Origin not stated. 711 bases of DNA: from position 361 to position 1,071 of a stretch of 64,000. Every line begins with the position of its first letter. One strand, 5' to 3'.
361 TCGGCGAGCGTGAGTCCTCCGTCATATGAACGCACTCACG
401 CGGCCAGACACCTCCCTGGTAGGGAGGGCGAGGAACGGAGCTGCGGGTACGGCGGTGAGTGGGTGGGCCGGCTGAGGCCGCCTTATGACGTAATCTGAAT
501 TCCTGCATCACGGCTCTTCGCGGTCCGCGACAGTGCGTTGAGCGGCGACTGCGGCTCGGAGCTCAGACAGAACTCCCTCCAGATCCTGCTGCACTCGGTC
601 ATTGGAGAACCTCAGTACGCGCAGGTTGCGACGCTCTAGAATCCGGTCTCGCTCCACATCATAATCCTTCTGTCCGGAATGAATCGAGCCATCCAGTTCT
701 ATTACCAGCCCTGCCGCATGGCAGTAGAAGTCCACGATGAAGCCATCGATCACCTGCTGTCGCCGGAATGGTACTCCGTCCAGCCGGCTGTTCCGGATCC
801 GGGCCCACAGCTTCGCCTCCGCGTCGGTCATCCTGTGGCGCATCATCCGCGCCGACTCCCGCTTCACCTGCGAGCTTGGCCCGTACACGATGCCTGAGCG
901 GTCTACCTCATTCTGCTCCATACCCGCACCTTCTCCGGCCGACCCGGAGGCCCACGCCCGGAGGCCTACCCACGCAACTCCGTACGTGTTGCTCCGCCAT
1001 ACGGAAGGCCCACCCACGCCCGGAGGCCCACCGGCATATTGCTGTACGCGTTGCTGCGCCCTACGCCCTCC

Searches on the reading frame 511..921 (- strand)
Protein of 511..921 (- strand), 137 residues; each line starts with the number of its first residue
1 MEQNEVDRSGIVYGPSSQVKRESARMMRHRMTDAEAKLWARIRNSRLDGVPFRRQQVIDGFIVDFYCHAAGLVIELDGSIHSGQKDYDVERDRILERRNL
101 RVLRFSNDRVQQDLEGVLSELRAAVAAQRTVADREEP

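Call 111: search_protein_families(library=pfam, proteins=[window:511-921:-], max_evalue=0.001)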
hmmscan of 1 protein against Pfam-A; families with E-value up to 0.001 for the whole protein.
seq(137 aa): 2 families
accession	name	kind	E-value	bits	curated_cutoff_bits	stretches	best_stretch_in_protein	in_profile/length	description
PF04480.18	DUF559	-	2.9e-36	124.1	20.6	1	21-124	4-107/109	Protein of unknown function (DUF559)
PF18741.7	MTES_1575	-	5.5e-05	23.6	38.2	1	49-124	13-95/96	REase_MTES_1575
